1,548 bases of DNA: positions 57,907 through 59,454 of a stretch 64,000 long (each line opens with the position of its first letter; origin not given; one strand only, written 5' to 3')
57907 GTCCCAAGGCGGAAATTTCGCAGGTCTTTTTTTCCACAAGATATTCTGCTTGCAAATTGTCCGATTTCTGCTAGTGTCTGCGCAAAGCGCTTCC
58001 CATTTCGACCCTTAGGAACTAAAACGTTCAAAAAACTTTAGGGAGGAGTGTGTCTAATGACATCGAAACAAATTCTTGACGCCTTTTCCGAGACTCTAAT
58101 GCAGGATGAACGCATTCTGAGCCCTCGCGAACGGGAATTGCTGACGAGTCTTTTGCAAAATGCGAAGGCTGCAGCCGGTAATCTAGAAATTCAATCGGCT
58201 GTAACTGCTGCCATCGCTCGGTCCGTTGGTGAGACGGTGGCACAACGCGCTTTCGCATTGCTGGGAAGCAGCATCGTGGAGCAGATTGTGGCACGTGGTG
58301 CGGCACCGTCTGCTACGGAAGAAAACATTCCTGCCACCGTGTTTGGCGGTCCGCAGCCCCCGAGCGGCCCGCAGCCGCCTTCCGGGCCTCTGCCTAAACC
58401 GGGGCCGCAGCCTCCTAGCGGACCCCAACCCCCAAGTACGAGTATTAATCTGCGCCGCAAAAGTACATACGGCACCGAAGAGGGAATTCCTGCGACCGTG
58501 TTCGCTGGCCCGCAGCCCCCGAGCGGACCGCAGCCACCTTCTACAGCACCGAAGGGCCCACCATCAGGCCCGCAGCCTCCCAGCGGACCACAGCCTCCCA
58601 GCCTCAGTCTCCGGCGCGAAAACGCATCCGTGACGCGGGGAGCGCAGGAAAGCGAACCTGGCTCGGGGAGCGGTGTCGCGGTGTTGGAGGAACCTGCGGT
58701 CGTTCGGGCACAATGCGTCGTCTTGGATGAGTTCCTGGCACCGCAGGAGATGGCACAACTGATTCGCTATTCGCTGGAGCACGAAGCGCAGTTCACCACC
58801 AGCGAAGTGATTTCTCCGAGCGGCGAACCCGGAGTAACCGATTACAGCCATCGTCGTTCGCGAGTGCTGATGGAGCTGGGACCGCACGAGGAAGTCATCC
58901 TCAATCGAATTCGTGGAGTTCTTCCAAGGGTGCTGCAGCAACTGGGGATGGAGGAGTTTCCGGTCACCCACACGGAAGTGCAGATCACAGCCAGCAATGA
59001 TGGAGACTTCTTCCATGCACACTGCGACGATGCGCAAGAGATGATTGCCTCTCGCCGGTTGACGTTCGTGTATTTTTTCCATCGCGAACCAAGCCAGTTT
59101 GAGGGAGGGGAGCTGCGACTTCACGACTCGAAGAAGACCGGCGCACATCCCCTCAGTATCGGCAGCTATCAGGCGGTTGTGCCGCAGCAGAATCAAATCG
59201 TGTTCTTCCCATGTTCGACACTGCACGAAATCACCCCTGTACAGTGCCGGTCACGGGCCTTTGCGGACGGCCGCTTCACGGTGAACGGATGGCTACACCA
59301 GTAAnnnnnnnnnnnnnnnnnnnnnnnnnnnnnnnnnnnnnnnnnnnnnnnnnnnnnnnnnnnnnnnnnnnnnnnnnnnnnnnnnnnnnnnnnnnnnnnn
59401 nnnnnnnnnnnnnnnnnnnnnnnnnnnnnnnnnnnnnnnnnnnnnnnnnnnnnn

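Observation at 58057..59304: Prolyl-hydroxylase-type 2OG oxygenase fused in cis to a duplicated collagen/extensin-like (GPQPPS)n segment: enzyme with a built-in candidate substrate?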

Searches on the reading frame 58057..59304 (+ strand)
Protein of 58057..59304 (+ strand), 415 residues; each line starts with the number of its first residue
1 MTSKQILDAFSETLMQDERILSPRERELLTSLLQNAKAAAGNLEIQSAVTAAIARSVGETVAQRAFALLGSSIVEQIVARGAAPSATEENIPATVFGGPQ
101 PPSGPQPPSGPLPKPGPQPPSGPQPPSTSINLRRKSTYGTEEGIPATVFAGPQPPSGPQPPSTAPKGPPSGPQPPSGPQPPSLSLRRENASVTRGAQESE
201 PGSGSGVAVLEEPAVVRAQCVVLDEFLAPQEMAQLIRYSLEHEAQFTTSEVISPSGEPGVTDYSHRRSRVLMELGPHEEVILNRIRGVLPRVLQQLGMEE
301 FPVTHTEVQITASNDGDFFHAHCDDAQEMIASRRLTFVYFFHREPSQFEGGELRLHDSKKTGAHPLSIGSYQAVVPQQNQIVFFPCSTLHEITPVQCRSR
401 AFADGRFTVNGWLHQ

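Call 3: search_protein_families(library=pfam, proteins=[window:58057-59304:+], max_evalue=0.01)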
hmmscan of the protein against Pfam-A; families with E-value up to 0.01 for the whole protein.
window:58057-59304:+ (415 aa): 2 families
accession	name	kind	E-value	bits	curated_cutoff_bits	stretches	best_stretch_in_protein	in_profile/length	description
PF13640.12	2OG-FeII_Oxy_3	-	1.6e-17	64.7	27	1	309-414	2-98/98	2OG-Fe(II) oxygenase superfamily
PF13661.12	2OG-FeII_Oxy_4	-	1e-11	45.6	27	1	309-414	2-98/98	2OG-Fe(II) oxygenase superfamily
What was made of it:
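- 58705..59301 (+): Double-stranded beta-helix catalytic domain (aa 217-415). PF13640 at 64.7 bits (call 3).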

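Call 4: search_protein_families(library=ncbifam, proteins=[window:58057-59304:+], max_evalue=0.01)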
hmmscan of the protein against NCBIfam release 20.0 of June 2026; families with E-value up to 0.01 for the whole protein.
window:58057-59304:+ (415 aa): 3 families
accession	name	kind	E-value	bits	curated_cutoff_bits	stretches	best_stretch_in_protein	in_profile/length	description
NF003974.0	PRK05467.1-3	equivalog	9.1e-07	28.6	143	1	302-400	77-165/221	Fe2+-dependent dioxygenase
NF003973.0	PRK05467.1-2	equivalog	0.00038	20.1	336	1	315-400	89-169/227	Fe2+-dependent dioxygenase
NF003975.0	PRK05467.1-4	equivalog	0.0071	15.8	180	0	315-400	89-169/226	Fe2+-dependent dioxygenase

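Call 8: search_solved_structures(query=window:58057-59304:+, max_evalue=1, show_alignments=3)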
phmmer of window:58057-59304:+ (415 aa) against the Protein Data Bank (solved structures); distinct sequences matched with E-value up to 1: 2.
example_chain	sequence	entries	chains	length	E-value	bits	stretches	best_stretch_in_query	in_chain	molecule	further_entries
6t8m_A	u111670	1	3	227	0.0092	18.4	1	304-385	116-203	Prolyl 4-hydroxylase subunit alpha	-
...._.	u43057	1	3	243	0.06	15.7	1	315-401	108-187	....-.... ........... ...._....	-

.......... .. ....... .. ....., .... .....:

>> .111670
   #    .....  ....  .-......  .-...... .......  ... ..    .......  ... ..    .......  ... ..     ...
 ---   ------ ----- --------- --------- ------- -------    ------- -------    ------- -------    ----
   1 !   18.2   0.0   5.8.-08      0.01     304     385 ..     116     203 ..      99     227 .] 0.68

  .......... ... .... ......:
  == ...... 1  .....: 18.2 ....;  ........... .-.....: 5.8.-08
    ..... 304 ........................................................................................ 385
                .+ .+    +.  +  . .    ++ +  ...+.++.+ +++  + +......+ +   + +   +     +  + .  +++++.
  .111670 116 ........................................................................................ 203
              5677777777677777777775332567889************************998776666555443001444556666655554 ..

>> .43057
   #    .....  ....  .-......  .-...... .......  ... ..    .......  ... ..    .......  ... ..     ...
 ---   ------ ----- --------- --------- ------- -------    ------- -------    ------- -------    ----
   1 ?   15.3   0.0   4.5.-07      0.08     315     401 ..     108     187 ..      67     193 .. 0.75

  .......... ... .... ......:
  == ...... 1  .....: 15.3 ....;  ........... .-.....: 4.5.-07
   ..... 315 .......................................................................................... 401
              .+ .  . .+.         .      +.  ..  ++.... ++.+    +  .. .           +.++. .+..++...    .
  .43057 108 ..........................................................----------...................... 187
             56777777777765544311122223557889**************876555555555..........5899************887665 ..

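Call 10: find_homologous_proteins(query=window:58057-59304:+, max_evalue=0.001)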
Query window:58057-59304:+ (415 aa): 2017 proteins with E <= 0.001 among 8000 candidates; the best 120 are listed.
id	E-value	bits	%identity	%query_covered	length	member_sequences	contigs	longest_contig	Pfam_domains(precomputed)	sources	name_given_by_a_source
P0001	7.5e-180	616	67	100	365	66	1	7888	PF13640.13,PF13661.13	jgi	-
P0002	2.2e-179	615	67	100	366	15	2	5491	PF13640.13,PF13661.13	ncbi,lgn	-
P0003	7.5e-178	610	65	100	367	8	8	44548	PF13640.13,PF13661.13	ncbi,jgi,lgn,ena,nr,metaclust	ncbi:MAG TPA: 2OG-Fe(II) oxygenase [Candidatus Sulfotelmatobacter sp.]|nr:2OG-Fe(II) oxygenase [Cand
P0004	1.7e-176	605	69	100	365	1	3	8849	PF13640.13,PF13661.13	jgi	jgi:SM-20-related protein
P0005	2.2e-173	595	63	100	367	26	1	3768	PF13640.13,PF13661.13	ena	-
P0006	1.5e-172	592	66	100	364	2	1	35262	PF13640.13,PF13661.13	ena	-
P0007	3.0e-172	591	59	100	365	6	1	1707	PF13640.13,PF13661.13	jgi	jgi:SM-20-related protein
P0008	6.9e-172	590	66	100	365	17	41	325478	PF13640.13,PF13661.13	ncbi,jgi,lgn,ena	ncbi:MAG: 2OG-Fe(II) oxygenase [Candidatus Sulfotelmatobacter sp.]|jgi:Rps23 Pro-64 3,4-dihydroxylas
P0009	9.6e-171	586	65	100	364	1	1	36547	PF13640.13,PF13661.13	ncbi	-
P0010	2.0e-170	585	67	100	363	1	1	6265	PF13640.13,PF13661.13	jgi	-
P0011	3.1e-170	585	65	100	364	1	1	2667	PF13640.13,PF13661.13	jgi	jgi:SM-20-related protein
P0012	2.4e-169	582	65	100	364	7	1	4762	PF13640.13,PF13661.13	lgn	-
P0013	5.1e-168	578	65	100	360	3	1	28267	PF13640.13,PF13661.13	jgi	jgi:Rps23 Pro-64 3,4-dihydroxylase Tpa1-like proline 4-hydroxylase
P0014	3.0e-166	572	63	100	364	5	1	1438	PF13640.13,PF13661.13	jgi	jgi:Rps23 Pro-64 3,4-dihydroxylase Tpa1-like proline 4-hydroxylase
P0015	3.1e-164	565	73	62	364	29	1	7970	PF13640.13,PF13661.13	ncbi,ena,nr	ncbi:MAG TPA: 2OG-Fe(II) oxygenase [Candidatus Acidoferrum sp.]|nr:2OG-Fe(II) oxygenase [Candidatus 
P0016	4.7e-164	564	74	56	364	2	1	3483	PF13640.13,PF13661.13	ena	-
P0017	1.6e-163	563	64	100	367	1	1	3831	PF13640.13,PF13661.13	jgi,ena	-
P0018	4.3e-162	558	78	53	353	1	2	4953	PF13640.13,PF13661.13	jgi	jgi:Rps23 Pro-64 3,4-dihydroxylase Tpa1-like proline 4-hydroxylase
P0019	6.3e-162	557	75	56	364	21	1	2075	PF13640.13,PF13661.13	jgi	jgi:SM-20-related protein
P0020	2.5e-160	552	75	53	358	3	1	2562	PF13640.13,PF13661.13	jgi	jgi:hypothetical protein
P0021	1.5e-159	550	76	58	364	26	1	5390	PF13640.13,PF13661.13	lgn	-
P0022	2.8e-158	545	60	100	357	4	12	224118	PF13640.13,PF13661.13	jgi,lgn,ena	jgi:Rps23 Pro-64 3,4-dihydroxylase Tpa1-like proline 4-hydroxylase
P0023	4.3e-158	545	74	56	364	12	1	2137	PF13640.13,PF13661.13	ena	-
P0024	9.1e-158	544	78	51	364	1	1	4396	PF13640.13,PF13661.13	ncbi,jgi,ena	jgi:Rps23 Pro-64 3,4-dihydroxylase Tpa1-like proline 4-hydroxylase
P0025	4.3e-157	542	71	60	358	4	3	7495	PF13640.13,PF13661.13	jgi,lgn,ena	-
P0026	5.1e-157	541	64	100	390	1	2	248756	PF13640.13,PF13661.13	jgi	jgi:SM-20-related protein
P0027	5.9e-157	541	62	100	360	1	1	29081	PF13640.13,PF13661.13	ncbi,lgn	ncbi:MAG: 2OG-Fe(II) oxygenase [Candidatus Sulfotelmatobacter sp.]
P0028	1.0e-155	537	62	100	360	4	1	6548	PF13640.13,PF13661.13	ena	-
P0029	1.1e-155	537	64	100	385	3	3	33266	PF13640.13,PF13661.13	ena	-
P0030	1.4e-155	537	72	60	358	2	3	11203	PF13640.13,PF13661.13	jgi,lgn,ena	-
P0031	2.3e-155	536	76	54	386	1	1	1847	PF13640.13,PF13661.13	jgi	jgi:Rps23 Pro-64 3,4-dihydroxylase Tpa1-like proline 4-hydroxylase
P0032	2.7e-155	536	60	100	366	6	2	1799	PF13640.13,PF13661.13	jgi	jgi:Rps23 Pro-64 3,4-dihydroxylase Tpa1-like proline 4-hydroxylase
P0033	4.8e-155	535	73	56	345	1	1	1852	PF13640.13,PF13661.13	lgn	-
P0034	1.1e-154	534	73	53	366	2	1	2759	PF13640.13,PF13661.13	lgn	-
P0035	4.3e-154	532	62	100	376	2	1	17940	PF13640.13,PF13661.13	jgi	jgi:Rps23 Pro-64 3,4-dihydroxylase Tpa1-like proline 4-hydroxylase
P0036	7.2e-154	531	75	53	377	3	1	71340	PF13640.13,PF13661.13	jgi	jgi:hypothetical protein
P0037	7.5e-154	531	77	24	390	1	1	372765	PF13640.13,PF13661.13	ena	-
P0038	1.2e-153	530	61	100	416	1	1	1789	PF13640.13,PF13661.13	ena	-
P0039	3.2e-153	529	71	59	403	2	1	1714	PF13640.13,PF13661.13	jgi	jgi:hypothetical protein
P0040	4.6e-153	528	64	100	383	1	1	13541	PF13640.13,PF13661.13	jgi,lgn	jgi:Rps23 Pro-64 3,4-dihydroxylase Tpa1-like proline 4-hydroxylase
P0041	6.8e-153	528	71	58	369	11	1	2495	PF13640.13,PF13661.13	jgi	jgi:Rps23 Pro-64 3,4-dihydroxylase Tpa1-like proline 4-hydroxylase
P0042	2.5e-152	526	67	56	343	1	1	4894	PF13640.13,PF13661.13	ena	-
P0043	4.1e-152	525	72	56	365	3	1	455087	PF13640.13,PF13661.13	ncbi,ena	-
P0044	8.3e-152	524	61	100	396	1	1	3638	PF13640.13,PF13661.13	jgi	jgi:Rps23 Pro-64 3,4-dihydroxylase Tpa1-like proline 4-hydroxylase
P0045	7.8e-151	521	67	100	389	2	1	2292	PF13640.13,PF13661.13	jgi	-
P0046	7.8e-151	521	63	100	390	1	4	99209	PF13640.13,PF13661.13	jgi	jgi:SM-20-related protein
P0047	8.3e-151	521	71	54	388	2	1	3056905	PF13640.13,PF13661.13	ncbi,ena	-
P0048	1.5e-150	520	75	55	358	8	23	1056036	PF13640.13,PF13661.13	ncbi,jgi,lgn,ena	jgi:Rps23 Pro-64 3,4-dihydroxylase Tpa1-like proline 4-hydroxylase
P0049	1.6e-150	520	73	54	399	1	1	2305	PF13640.13,PF13661.13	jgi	jgi:SM-20-related protein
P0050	1.9e-150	520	76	23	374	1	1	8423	PF13640.13,PF13661.13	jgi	jgi:Rps23 Pro-64 3,4-dihydroxylase Tpa1-like proline 4-hydroxylase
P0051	4.3e-150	518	66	100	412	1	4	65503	PF13640.13,PF13661.13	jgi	jgi:Rps23 Pro-64 3,4-dihydroxylase Tpa1-like proline 4-hydroxylase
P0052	6.5e-150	518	68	56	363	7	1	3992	PF13640.13,PF13661.13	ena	-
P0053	7.4e-150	518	56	100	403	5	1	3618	PF13640.13,PF13661.13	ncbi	-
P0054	8.0e-150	518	72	60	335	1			PF13640.13,PF13661.13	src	-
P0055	1.4e-149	517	61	100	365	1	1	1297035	PF13640.13,PF13661.13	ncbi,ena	-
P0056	2.0e-149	516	60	100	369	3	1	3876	PF13640.13,PF13661.13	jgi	jgi:Rps23 Pro-64 3,4-dihydroxylase Tpa1-like proline 4-hydroxylase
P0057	4.5e-149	515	69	59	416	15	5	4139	PF13640.13,PF13661.13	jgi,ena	-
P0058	4.5e-149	515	57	100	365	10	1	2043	PF13640.13,PF13661.13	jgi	jgi:SM-20-related protein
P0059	4.6e-149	515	59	100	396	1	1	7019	PF13640.13,PF13661.13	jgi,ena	jgi:Rps23 Pro-64 3,4-dihydroxylase Tpa1-like proline 4-hydroxylase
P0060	5.1e-149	515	61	100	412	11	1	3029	PF13640.13,PF13661.13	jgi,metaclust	metaclust:\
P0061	5.2e-149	515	57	100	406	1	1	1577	PF13640.13,PF13661.13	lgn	-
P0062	5.3e-149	515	61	100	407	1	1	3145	PF13640.13,PF13661.13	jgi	-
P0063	7.3e-149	514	71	57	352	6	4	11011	PF13640.13,PF13661.13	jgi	jgi:SM-20-related protein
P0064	8.4e-149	514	61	100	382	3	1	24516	PF13640.13,PF13661.13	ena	-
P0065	8.6e-149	514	58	100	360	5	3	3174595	PF13640.13,PF13661.13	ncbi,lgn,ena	ncbi:MAG: 2OG-Fe(II) oxygenase [Candidatus Sulfotelmatobacter sp.]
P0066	9.6e-149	514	58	100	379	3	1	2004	PF13640.13,PF13661.13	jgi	jgi:SM-20-related protein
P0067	1.1e-148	514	73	53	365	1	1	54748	PF13640.13,PF13661.13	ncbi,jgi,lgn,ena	jgi:Rps23 Pro-64 3,4-dihydroxylase Tpa1-like proline 4-hydroxylase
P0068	1.2e-148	514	58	100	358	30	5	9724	PF13640.13,PF13661.13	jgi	jgi:SM-20-related protein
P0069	1.2e-148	514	69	59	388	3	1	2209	PF13640.13,PF13661.13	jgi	-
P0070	1.2e-148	514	67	60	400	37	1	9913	PF13640.13,PF13661.13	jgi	jgi:SM-20-related protein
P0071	1.6e-148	513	63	100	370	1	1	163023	PF13640.13,PF13661.13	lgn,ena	-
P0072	2.6e-148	513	59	100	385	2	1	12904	PF13640.13,PF13661.13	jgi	jgi:SM-20-related protein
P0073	3.5e-148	512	53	100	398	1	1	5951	PF13640.13,PF13661.13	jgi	jgi:Rps23 Pro-64 3,4-dihydroxylase Tpa1-like proline 4-hydroxylase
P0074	5.0e-148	512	65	56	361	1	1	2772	PF13640.13,PF13661.13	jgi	jgi:SM-20-related protein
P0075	5.2e-148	512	58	100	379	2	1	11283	PF13640.13,PF13661.13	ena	-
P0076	5.2e-148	512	69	59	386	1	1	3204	PF13640.13,PF13661.13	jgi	jgi:SM-20-related protein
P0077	5.4e-148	512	57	100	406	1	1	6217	PF13640.13,PF13661.13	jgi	jgi:Rps23 Pro-64 3,4-dihydroxylase Tpa1-like proline 4-hydroxylase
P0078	5.7e-148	511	59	100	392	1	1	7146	PF13640.13,PF13661.13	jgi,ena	jgi:Rps23 Pro-64 3,4-dihydroxylase Tpa1-like proline 4-hydroxylase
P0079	1.1e-147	511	58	100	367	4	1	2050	PF13640.13,PF13661.13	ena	-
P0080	1.1e-147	511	71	54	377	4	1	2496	PF13640.13,PF13661.13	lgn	-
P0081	1.5e-147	510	70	52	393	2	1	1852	PF13640.13,PF13661.13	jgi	-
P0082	1.5e-147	510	62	100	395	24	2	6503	PF13640.13,PF13661.13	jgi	jgi:Rps23 Pro-64 3,4-dihydroxylase Tpa1-like proline 4-hydroxylase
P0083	2.6e-147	509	59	100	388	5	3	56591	PF13640.13,PF13661.13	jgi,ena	-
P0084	4.3e-147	509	63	100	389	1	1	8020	PF13640.13,PF13661.13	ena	-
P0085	5.2e-147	508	68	59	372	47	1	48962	PF13640.13,PF13661.13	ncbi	ncbi:MAG: 2OG-Fe(II) oxygenase [Candidatus Sulfotelmatobacter sp.]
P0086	6.5e-147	508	73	22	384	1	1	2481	PF13640.13,PF13661.13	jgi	-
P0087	1.0e-146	507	63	100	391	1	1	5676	PF13640.13,PF13661.13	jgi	jgi:Rps23 Pro-64 3,4-dihydroxylase Tpa1-like proline 4-hydroxylase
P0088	1.1e-146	507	58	100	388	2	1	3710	PF13640.13,PF13661.13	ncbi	ncbi:MAG: 2OG-Fe(II) oxygenase, partial [Candidatus Sulfotelmatobacter sp.]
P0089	1.1e-146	507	67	60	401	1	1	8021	PF13640.13,PF13661.13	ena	-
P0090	1.4e-146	507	61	100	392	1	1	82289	PF13640.13,PF13661.13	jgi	jgi:Rps23 Pro-64 3,4-dihydroxylase Tpa1-like proline 4-hydroxylase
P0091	1.4e-146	507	58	100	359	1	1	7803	PF13640.13,PF13661.13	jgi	jgi:Rps23 Pro-64 3,4-dihydroxylase Tpa1-like proline 4-hydroxylase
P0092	1.9e-146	506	62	100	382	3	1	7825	PF13640.13,PF13661.13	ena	-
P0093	2.2e-146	506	62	100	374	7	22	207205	PF13640.13,PF13661.13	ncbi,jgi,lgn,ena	jgi:Rps23 Pro-64 3,4-dihydroxylase Tpa1-like proline 4-hydroxylase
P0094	2.2e-146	506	59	100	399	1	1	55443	PF13640.13,PF13661.13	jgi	jgi:Rps23 Pro-64 3,4-dihydroxylase Tpa1-like proline 4-hydroxylase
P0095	2.8e-146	506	58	100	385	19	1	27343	PF13640.13,PF13661.13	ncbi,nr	ncbi:MAG: hypothetical protein QOF56_3393 [Acidobacteriaceae bacterium]|nr:hypothetical protein [Aci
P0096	3.5e-146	506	61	100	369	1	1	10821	PF13640.13,PF13661.13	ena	-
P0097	3.7e-146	506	64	59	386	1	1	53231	PF13640.13,PF13661.13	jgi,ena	-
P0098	3.9e-146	505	57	100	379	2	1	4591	PF13640.13,PF13661.13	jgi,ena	jgi:Rps23 Pro-64 3,4-dihydroxylase Tpa1-like proline 4-hydroxylase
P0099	4.0e-146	505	61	100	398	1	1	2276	PF13640.13,PF13661.13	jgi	jgi:Rps23 Pro-64 3,4-dihydroxylase Tpa1-like proline 4-hydroxylase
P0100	4.2e-146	505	59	100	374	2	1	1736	PF13640.13,PF13661.13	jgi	jgi:Rps23 Pro-64 3,4-dihydroxylase Tpa1-like proline 4-hydroxylase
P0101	4.8e-146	505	59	100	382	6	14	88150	PF13640.13,PF13661.13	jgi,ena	jgi:Rps23 Pro-64 3,4-dihydroxylase Tpa1-like proline 4-hydroxylase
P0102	6.5e-146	505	61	100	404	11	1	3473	PF13640.13,PF13661.13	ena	-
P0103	1.3e-145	504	62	100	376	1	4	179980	PF13640.13,PF13661.13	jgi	jgi:SM-20-related protein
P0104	1.6e-145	503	61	100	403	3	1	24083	PF13640.13,PF13661.13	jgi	jgi:outer membrane biosynthesis protein TonB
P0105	1.8e-145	503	67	62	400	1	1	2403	PF13640.13,PF13661.13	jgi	jgi:Rps23 Pro-64 3,4-dihydroxylase Tpa1-like proline 4-hydroxylase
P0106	1.8e-145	503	67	60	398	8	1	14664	PF13640.13,PF13661.13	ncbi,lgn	ncbi:MAG: 2OG-Fe(II) oxygenase [Candidatus Sulfotelmatobacter sp.]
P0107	2.5e-145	503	62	100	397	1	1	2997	PF13640.13,PF13661.13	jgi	jgi:Rps23 Pro-64 3,4-dihydroxylase Tpa1-like proline 4-hydroxylase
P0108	2.5e-145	503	67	51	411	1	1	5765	PF13640.13,PF13661.13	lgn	-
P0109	2.8e-145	503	59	100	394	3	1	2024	PF13640.13,PF13661.13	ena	-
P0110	3.6e-145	502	68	59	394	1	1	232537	PF13640.13,PF13661.13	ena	-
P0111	3.7e-145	502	71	50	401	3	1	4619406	PF13640.13,PF13661.13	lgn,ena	-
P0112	4.9e-145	502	68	56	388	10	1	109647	PF13640.13,PF13661.13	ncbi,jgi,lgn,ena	jgi:hypothetical protein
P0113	5.2e-145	502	62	100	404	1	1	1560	PF13640.13,PF13661.13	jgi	jgi:Rps23 Pro-64 3,4-dihydroxylase Tpa1-like proline 4-hydroxylase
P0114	7.1e-145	501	56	100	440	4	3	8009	PF13640.13,PF13661.13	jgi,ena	jgi:SM-20-related protein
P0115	7.2e-145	501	62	100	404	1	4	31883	PF13640.13,PF13661.13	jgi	jgi:Rps23 Pro-64 3,4-dihydroxylase Tpa1-like proline 4-hydroxylase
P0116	8.5e-145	501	59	100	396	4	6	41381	PF13640.13,PF13661.13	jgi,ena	jgi:SM-20-related protein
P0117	9.5e-145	501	61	100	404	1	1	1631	PF13640.13,PF13661.13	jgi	jgi:Rps23 Pro-64 3,4-dihydroxylase Tpa1-like proline 4-hydroxylase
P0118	1.6e-144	500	59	100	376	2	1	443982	PF13640.13,PF13661.13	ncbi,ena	-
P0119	1.6e-144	500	61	100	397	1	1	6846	PF13640.13,PF13661.13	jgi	jgi:Rps23 Pro-64 3,4-dihydroxylase Tpa1-like proline 4-hydroxylase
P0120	1.9e-144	500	59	100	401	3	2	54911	PF13640.13,PF13661.13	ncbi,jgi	ncbi:MAG: 2OG-Fe(II) oxygenase [Candidatus Sulfotelmatobacter sp.]|jgi:Rps23 Pro-64 3,4-dihydroxylas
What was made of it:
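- Closest known: Tpa1 / Ofd1 / OGFOD1 ribosomal protein uS12 prolyl 3-hydroxylases. Same: Source databases label the relatives 'Tpa1-like' (call 10).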

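Call 13: find_encoding_contigs(protein=window:58057-59304:+, flank=6000, max_places=3)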
Protein window:58057-59304:+ (415 aa): 8 contigs read that carry it; 3 places shown.
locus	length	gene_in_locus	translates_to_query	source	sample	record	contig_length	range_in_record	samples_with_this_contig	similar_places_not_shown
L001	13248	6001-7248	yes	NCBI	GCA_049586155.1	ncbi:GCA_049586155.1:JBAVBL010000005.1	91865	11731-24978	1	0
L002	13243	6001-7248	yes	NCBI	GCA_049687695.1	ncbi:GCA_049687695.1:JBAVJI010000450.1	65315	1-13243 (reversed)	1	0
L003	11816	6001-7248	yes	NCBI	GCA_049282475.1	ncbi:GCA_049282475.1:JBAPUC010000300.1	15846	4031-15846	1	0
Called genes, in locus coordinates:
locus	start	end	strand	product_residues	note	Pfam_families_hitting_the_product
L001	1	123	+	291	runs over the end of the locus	PF03976:PPK2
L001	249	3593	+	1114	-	PF14870:PSII_BNR (faint), PF25852:DUF6242_C (faint), PF02012:BNR (faint), PF13088:BNR_2 (faint), PF15902:Sortilin-Vps10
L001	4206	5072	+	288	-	-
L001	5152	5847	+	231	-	PF07685:GATase_3, PF13507:GATase_5, PF01965:DJ-1_PfpI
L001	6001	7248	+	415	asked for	-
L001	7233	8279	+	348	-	-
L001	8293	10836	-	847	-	PF00069:Pkinase, PF01636:APH (faint), PF03109:ABC1 (faint), PF07714:PK_Tyr_Ser-Thr, PF26549:Tricorn_N (faint)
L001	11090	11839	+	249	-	PF20772:TACO1_YebC_N, PF01709:Transcrip_reg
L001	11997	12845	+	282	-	PF01479:S4, PF01728:FtsJ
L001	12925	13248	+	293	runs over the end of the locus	PF01513:NAD_kinase, PF20143:NAD_kinase_C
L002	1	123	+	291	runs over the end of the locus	PF03976:PPK2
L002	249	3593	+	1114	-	PF14870:PSII_BNR (faint), PF25852:DUF6242_C (faint), PF02012:BNR (faint), PF13088:BNR_2 (faint), PF15902:Sortilin-Vps10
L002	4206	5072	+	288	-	-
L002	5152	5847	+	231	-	PF07685:GATase_3, PF13507:GATase_5, PF01965:DJ-1_PfpI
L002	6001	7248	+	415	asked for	-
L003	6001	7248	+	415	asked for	-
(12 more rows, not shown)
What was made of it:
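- The downstream gene is translationally coupled (call 13).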

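Call 14: find_encoding_contigs(protein=P0111, flank=6000, max_places=1)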
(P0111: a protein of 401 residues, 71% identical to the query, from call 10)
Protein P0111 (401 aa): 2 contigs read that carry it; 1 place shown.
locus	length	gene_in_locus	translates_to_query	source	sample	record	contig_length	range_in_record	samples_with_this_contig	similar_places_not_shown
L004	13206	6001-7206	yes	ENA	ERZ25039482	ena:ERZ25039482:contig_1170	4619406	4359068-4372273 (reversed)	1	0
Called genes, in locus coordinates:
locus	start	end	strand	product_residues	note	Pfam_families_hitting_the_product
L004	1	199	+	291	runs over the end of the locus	PF03976:PPK2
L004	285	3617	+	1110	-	PF25852:DUF6242_C (faint), PF13088:BNR_2 (faint), PF02012:BNR (faint), PF15902:Sortilin-Vps10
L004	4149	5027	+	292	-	-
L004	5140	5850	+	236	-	PF13507:GATase_5, PF07685:GATase_3, PF01965:DJ-1_PfpI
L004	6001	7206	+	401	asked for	PF13640:2OG-FeII_Oxy_3, PF13661:2OG-FeII_Oxy_4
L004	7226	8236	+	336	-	-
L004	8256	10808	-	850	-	PF00069:Pkinase, PF01636:APH (faint), PF03109:ABC1 (faint), PF07714:PK_Tyr_Ser-Thr, PF26549:Tricorn_N (faint)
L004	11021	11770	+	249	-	PF20772:TACO1_YebC_N, PF01709:Transcrip_reg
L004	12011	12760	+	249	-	PF01479:S4, PF01728:FtsJ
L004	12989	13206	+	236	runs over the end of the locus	PF01513:NAD_kinase, PF20143:NAD_kinase_C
